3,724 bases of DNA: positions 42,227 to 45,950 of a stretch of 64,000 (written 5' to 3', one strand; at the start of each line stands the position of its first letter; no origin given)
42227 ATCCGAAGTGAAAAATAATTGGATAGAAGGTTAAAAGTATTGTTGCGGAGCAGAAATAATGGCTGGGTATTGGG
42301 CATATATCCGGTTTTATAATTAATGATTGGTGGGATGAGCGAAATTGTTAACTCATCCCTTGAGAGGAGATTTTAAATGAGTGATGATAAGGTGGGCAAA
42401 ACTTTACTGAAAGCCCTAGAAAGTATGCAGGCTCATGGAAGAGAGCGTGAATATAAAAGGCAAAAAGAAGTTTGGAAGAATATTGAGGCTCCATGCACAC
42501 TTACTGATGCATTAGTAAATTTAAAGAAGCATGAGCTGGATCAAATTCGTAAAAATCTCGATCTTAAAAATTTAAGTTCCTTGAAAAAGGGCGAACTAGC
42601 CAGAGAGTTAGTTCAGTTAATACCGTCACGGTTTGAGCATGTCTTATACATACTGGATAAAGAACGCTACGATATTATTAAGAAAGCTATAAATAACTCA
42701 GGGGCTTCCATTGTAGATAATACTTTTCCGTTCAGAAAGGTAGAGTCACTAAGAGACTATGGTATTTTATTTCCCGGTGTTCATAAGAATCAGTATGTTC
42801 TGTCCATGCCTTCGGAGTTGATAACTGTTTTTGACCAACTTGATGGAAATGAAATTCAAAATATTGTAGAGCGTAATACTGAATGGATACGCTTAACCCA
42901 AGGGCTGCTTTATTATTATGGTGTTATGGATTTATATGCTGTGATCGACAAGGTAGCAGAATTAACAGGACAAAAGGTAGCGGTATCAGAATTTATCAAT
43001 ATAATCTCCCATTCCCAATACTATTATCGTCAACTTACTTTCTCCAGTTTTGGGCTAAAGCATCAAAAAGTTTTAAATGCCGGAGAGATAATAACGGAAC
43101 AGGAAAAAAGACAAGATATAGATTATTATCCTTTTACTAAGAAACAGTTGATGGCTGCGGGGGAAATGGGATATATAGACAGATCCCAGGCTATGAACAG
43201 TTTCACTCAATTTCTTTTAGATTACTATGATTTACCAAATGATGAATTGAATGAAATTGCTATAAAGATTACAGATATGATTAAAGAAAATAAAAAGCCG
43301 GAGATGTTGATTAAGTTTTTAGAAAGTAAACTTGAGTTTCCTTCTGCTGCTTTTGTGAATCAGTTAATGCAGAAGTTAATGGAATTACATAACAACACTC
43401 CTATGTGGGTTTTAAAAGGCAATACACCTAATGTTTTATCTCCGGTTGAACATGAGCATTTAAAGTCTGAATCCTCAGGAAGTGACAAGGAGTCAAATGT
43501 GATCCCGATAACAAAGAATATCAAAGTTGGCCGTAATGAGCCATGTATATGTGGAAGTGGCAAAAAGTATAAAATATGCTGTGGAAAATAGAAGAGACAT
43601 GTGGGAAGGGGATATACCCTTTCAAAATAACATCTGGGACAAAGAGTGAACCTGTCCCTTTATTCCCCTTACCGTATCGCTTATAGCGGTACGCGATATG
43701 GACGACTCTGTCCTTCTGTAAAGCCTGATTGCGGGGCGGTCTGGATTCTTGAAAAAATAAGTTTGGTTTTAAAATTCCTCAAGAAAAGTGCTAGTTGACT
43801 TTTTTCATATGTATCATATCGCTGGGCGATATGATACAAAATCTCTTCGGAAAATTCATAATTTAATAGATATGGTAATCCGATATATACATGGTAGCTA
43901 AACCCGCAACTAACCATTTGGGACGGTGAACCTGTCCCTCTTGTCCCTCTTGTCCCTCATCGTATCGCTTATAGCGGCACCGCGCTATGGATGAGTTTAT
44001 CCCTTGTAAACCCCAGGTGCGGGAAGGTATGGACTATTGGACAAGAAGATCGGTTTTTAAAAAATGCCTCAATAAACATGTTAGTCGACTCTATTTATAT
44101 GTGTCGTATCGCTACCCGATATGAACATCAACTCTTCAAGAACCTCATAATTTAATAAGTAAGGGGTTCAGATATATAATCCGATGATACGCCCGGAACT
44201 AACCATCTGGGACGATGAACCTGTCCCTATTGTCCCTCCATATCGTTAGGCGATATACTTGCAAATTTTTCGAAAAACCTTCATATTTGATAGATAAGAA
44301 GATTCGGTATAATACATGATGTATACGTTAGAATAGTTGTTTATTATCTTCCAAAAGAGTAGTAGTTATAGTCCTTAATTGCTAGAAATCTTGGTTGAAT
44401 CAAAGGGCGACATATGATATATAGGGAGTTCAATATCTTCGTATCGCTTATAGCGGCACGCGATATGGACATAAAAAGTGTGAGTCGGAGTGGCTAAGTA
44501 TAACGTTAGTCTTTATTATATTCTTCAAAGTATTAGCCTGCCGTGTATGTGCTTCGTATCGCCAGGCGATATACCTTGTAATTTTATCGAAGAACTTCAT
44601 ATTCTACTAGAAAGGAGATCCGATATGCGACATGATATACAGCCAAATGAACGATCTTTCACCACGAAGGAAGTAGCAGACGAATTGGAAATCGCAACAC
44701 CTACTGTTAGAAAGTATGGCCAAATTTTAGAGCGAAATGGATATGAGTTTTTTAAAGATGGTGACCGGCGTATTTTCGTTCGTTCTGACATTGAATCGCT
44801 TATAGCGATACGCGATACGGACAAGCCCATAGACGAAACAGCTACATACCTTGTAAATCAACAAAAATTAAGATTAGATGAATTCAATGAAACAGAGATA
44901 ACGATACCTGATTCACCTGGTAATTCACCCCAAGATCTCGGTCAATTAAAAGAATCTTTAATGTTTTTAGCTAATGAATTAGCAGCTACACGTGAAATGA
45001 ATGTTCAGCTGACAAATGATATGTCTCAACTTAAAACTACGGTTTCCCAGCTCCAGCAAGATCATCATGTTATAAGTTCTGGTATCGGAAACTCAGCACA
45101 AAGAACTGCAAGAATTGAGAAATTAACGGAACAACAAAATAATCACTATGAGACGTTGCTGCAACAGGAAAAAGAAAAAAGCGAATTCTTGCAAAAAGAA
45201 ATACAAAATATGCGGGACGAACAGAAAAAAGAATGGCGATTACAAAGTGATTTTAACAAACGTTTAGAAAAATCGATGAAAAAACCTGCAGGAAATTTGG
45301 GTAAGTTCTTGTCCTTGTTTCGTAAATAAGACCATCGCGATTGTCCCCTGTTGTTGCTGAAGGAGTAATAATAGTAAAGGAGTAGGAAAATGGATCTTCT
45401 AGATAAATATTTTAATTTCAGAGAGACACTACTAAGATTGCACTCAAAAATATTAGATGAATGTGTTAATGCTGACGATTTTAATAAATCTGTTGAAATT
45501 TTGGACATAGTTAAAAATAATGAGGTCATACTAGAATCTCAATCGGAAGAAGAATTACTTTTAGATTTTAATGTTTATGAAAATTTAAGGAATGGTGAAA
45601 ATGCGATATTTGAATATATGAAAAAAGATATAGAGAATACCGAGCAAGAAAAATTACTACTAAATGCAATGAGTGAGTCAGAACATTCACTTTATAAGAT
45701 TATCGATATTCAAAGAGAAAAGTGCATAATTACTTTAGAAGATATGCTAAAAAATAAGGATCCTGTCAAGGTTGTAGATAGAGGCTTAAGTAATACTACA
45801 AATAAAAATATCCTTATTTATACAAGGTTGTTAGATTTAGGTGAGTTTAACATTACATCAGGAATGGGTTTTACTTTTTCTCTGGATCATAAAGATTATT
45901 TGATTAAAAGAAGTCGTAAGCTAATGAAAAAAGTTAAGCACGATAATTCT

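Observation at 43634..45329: Par/RacA-like DNA-binding gene embedded in an iterated array of its own palindromic leader: candidate unrecognised centromere/anchoring or operator-sponge system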

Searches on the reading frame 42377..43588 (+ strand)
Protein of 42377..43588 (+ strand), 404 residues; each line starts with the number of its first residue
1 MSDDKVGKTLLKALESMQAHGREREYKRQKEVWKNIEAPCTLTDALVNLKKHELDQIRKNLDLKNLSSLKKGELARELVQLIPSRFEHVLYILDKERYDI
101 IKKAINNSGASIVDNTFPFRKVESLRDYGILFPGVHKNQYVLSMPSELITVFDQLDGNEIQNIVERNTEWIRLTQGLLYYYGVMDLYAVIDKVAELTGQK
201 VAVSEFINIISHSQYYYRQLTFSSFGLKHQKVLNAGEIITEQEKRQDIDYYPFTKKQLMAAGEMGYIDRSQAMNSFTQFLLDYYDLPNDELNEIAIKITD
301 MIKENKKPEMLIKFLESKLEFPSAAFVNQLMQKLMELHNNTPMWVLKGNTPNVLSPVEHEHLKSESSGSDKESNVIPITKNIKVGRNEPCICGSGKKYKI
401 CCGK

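Call 3: search_protein_families(library=pfam, proteins=[window:42377-43588:+], max_evalue=0.01)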
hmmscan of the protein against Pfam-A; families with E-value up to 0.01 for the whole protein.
window:42377-43588:+ (404 aa): 1 family
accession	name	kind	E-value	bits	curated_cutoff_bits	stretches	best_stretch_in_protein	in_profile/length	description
PF02810.21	SEC-C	-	1e-09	38.5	20.4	1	386-404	1-19/19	SEC-C motif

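Call 7: search_protein_families(library=ncbifam, proteins=[window:42377-43588:+], max_evalue=1)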
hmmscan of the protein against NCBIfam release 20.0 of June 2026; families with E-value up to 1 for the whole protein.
window:42377-43588:+ (404 aa): 8 families
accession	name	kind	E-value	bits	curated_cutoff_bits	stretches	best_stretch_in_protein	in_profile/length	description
NF002592.0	PRK02250.1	equivalog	6e-10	39.5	158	1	370-403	134-167/167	hypothetical protein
NF004088.0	PRK05590.1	equivalog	2.6e-09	37.6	140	1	378-404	139-165/166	hypothetical protein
NF007704.0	PRK10396.1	equivalog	4.6e-08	33.3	149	1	373-402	190-219/221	hypothetical protein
TIGR04102.1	SWIM_PBPRA1643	hypoth_equivalog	3.2e-07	30.7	68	1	381-403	86-108/108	PBPRA1643 family SWIM/SEC-C metal-binding motif protein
NF002449.0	PRK01617.1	equivalog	6.9e-07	29.7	141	1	382-404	132-154/154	hypothetical protein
NF001213.0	PRK00183.1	equivalog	2.9e-06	27.4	158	1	369-403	119-153/157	hypothetical protein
NF002486.0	PRK01752.1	equivalog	0.00037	20.5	120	1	387-404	138-155/157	YchJ family protein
NF008970.0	PRK12318.1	equivalog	0.093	12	267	1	385-401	2-18/291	methionyl aminopeptidase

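Call 8: search_protein_families(library=phrogs, proteins=[window:42377-43588:+], max_evalue=0.1)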
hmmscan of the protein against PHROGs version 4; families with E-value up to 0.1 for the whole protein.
window:42377-43588:+ (404 aa): 4 families
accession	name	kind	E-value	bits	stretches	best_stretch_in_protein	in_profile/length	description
phrog_24700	-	unknown function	1.4e-05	26.3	1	376-402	193-219/221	-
phrog_17477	-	transcription regulation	0.018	15.9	1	48-89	44-85/147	anti-repressor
phrog_18195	-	unknown function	0.035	13.8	1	374-404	460-488/489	-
phrog_12349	-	unknown function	0.1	14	0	249-306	33-89/97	-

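Call 69: search_protein_families(library=padloc, proteins=[window:42377-43588:+], max_evalue=0.01)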
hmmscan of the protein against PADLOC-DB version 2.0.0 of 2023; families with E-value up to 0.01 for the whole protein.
window:42377-43588:+ (404 aa): 4 families
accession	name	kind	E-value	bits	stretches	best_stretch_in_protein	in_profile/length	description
PDLC04917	PDC-S12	-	2.9e-08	31.9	1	374-402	188-216/218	-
PDLC00833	E1-E2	-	5.5e-05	20.8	1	378-403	166-191/222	E1-E2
PDLC00865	E2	-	6.3e-05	20.5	1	374-404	160-190/219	E2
PDLC00872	E2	-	0.00088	16.8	1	378-402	162-186/216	E2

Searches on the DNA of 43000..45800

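Call 5: search_rna_families(source=window, start=43000, end=45800, threshold=evalue, max_evalue=1)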
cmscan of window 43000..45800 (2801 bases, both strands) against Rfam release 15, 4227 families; matches with E-value up to 1: 0.
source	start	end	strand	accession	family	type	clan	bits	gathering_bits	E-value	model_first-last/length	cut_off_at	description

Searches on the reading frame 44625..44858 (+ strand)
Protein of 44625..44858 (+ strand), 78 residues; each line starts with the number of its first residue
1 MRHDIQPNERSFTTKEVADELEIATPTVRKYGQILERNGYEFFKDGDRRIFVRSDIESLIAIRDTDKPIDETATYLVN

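Call 61: search_solved_structures(query=window:44625-44858:+, max_evalue=10, show_alignments=3)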
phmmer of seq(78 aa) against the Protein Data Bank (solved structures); distinct sequences matched with E-value up to 10: 2.
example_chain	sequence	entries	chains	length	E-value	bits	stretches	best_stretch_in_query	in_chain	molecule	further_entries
4r6i_A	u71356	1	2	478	0.014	18.8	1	3-37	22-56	Anthrax toxin expression trans-acting positive regulator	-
9xpg_A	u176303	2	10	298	0.92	13.1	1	8-66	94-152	PHIKZ139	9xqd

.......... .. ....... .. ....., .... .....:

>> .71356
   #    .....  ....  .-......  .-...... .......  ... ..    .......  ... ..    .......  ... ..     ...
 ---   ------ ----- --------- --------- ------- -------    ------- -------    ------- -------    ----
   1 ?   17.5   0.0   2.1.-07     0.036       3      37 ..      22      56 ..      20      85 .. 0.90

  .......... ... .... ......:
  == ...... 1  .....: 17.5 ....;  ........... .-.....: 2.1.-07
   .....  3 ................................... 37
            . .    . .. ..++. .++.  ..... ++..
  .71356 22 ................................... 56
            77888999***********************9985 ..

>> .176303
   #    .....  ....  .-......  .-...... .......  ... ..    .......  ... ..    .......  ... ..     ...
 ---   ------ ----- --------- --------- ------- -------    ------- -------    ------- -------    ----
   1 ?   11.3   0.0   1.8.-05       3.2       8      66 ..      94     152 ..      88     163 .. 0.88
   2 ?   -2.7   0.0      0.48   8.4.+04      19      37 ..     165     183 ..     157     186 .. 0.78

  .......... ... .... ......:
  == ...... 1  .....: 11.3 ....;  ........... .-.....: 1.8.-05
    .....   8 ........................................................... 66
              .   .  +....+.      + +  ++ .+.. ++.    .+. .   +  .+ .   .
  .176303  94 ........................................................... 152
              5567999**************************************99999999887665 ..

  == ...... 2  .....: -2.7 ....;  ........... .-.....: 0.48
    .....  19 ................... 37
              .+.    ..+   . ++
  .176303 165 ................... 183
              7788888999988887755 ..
